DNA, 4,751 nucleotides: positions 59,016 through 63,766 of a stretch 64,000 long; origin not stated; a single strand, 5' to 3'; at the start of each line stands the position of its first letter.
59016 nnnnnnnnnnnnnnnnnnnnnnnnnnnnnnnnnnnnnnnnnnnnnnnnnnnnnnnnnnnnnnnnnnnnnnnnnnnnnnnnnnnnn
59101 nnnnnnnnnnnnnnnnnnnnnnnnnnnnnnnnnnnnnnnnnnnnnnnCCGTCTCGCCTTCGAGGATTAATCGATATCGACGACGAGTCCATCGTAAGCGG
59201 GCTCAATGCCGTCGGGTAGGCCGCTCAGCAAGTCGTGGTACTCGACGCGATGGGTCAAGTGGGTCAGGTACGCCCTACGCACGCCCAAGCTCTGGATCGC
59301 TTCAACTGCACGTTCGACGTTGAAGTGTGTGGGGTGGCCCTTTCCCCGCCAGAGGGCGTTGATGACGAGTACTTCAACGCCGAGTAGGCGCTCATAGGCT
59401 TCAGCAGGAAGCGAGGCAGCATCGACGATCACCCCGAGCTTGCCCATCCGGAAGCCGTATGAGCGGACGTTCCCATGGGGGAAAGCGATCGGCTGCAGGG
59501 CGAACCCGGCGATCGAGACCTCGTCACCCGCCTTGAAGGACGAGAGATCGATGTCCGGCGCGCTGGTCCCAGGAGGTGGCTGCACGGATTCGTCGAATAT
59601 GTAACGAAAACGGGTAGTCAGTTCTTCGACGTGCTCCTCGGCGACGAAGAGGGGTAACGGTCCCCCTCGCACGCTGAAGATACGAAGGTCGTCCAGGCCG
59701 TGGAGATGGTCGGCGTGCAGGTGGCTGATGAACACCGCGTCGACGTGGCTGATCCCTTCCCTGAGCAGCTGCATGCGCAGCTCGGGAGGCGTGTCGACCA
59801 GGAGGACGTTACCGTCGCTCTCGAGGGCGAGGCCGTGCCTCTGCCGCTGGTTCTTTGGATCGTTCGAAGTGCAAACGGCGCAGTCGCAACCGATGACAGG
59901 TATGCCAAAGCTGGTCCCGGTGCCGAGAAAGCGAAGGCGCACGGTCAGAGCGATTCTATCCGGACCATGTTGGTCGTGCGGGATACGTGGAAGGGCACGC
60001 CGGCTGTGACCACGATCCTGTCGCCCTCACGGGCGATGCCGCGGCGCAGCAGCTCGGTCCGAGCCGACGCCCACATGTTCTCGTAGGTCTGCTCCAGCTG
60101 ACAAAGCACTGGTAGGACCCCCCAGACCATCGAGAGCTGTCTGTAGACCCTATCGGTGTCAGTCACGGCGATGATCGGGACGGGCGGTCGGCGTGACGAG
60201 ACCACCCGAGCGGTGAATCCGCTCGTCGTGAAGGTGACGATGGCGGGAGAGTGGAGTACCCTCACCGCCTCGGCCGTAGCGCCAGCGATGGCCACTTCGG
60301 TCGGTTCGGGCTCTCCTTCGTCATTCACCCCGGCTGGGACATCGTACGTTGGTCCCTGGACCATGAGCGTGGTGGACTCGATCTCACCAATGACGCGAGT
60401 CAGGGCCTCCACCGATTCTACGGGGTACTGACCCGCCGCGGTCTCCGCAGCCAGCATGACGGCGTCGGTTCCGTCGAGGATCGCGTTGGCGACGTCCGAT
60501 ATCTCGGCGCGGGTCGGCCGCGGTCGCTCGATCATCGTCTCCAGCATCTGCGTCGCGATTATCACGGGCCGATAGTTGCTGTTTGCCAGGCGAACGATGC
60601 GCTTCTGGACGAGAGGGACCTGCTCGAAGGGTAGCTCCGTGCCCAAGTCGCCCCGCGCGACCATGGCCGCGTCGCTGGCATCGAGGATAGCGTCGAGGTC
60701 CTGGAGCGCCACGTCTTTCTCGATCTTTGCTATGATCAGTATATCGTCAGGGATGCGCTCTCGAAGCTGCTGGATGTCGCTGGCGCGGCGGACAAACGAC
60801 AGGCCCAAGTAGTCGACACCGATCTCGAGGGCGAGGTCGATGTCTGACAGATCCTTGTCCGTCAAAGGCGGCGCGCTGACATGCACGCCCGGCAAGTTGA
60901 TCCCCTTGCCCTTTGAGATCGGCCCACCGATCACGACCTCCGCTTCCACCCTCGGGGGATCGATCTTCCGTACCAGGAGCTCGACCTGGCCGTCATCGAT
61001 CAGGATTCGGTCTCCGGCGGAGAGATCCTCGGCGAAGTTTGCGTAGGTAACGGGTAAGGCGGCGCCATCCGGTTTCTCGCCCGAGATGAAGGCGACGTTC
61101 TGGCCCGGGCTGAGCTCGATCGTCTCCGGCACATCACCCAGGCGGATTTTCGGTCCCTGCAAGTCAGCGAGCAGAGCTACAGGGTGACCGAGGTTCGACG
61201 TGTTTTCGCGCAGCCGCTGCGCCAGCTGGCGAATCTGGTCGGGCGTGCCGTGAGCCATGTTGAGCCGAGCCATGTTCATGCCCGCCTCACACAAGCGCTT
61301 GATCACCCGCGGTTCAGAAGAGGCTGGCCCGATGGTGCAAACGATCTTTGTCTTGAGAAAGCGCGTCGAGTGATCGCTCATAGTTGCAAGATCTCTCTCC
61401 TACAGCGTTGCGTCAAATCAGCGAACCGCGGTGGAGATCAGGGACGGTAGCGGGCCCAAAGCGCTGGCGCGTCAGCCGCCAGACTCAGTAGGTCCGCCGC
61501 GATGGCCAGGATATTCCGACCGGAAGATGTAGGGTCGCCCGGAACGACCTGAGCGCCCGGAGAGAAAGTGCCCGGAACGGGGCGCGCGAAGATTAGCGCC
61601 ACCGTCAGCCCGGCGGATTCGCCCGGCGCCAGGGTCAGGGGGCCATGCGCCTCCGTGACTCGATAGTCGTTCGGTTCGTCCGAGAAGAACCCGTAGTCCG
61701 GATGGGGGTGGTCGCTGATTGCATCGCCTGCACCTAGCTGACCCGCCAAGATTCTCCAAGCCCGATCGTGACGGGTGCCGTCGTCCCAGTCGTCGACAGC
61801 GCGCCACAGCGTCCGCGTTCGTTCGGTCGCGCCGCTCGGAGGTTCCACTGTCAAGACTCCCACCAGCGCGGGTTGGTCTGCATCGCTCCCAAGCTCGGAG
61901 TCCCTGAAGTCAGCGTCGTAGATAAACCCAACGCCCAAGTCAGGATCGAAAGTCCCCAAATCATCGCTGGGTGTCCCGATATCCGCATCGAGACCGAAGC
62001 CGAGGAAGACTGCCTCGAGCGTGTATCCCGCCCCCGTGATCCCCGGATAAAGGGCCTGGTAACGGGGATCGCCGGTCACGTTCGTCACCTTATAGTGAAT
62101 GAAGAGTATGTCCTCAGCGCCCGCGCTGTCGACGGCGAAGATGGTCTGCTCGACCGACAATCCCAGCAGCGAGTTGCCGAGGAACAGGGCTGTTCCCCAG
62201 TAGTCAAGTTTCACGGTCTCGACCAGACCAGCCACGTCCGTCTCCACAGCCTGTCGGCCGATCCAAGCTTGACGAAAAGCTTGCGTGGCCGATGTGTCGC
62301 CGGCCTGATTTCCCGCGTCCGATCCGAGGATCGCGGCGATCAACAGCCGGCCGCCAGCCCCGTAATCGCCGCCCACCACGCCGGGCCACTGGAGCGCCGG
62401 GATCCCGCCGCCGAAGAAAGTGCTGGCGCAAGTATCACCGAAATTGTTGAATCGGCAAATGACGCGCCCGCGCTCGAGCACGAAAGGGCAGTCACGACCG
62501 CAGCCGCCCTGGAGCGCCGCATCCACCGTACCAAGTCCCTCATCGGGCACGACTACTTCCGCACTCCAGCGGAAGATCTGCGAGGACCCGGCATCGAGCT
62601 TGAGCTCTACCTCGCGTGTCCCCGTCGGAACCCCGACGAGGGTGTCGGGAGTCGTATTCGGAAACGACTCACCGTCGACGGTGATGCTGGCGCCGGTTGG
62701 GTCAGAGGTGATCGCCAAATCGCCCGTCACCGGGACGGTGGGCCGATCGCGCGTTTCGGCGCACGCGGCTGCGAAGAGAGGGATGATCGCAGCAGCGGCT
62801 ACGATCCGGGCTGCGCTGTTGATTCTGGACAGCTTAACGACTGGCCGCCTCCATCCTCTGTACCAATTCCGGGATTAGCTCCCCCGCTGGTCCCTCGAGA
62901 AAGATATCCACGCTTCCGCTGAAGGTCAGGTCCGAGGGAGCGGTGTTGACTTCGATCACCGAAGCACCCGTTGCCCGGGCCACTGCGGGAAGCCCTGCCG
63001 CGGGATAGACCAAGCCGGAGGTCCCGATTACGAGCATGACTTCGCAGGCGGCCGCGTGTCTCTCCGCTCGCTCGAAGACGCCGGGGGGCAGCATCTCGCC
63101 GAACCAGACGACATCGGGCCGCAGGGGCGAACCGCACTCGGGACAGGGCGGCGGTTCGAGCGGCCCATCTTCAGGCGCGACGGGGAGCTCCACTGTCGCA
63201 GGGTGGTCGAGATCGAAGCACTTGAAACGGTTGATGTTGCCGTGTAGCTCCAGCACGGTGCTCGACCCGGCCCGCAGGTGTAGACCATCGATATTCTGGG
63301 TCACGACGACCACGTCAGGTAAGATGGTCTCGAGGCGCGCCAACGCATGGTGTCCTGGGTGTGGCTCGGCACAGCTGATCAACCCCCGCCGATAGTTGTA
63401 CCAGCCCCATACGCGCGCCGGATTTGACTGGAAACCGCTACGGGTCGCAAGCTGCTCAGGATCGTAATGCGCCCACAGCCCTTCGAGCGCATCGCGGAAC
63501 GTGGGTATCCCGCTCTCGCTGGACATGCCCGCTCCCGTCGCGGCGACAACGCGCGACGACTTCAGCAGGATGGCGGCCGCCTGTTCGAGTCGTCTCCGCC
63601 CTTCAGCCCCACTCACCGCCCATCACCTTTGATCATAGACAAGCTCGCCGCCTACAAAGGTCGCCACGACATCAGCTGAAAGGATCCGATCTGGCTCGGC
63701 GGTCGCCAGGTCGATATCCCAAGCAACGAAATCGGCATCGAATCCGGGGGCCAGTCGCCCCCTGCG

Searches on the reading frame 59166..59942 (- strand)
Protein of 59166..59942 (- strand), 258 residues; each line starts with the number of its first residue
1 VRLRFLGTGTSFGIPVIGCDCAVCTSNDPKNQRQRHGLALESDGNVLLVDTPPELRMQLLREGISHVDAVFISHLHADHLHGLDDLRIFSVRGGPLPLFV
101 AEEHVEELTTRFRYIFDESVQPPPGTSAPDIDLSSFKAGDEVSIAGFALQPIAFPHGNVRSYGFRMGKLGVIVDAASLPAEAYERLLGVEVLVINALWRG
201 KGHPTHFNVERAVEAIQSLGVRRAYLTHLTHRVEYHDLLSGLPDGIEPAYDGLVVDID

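Call 35: search_protein_families(library=pfam, proteins=[window:59166-59942:-], max_evalue=0.00001)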
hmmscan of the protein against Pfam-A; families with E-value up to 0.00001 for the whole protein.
window:59166-59942:- (258 aa): 2 families
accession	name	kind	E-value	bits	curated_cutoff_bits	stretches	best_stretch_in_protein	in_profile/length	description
PF12706.13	Lactamase_B_2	-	1.1e-29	104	27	1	47-228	3-199/200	Beta-lactamase superfamily domain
PF00753.33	Lactamase_B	-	2.4e-07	31.4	22.7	1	40-87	11-64/196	Metallo-beta-lactamase superfamily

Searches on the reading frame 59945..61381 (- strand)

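Call 35: search_protein_families(library=pfam, proteins=[window:59945-61381:-], max_evalue=0.00001)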
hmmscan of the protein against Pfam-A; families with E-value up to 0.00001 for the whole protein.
window:59945-61381:- (478 aa): 2 families
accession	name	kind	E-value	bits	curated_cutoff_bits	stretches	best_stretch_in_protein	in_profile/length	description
PF00224.27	PK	-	7.5e-105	351.1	30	1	10-324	3-328/328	Pyruvate kinase, barrel domain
PF02887.21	PK_C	-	2.1e-33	115.3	28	1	364-475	2-113/114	Pyruvate kinase, alpha/beta domain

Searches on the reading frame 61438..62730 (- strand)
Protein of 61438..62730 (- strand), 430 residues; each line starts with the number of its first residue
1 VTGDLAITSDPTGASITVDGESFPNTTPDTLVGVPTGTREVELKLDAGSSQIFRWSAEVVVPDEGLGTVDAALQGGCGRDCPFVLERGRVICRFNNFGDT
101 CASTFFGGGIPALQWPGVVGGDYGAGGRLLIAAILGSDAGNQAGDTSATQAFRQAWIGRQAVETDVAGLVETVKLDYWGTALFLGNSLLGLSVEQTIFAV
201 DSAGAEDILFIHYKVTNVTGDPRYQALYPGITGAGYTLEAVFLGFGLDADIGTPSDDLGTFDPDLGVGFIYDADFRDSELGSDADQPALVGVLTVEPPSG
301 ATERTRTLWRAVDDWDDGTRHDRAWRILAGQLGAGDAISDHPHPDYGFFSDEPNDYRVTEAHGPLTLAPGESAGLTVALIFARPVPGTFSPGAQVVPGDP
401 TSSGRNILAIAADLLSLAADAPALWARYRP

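Call 35: search_protein_families(library=pfam, proteins=[window:61438-62730:-], max_evalue=0.00001)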
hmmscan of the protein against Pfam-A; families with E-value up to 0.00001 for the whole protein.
window:61438-62730:- (430 aa): 1 family
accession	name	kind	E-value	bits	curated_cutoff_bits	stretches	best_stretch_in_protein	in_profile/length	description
PF08308.17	PEGA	-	1.9e-06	28.1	20.8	1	3-45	2-43/71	PEGA domain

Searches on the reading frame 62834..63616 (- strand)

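Call 35: search_protein_families(library=pfam, proteins=[window:62834-63616:-], max_evalue=0.00001)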
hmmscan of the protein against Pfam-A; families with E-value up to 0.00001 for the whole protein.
window:62834-63616:- (260 aa): 1 family
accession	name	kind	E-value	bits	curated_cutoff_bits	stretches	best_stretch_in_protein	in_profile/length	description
PF02146.23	SIR2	-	3.1e-49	167.8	24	1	28-205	1-180/180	Sir2 family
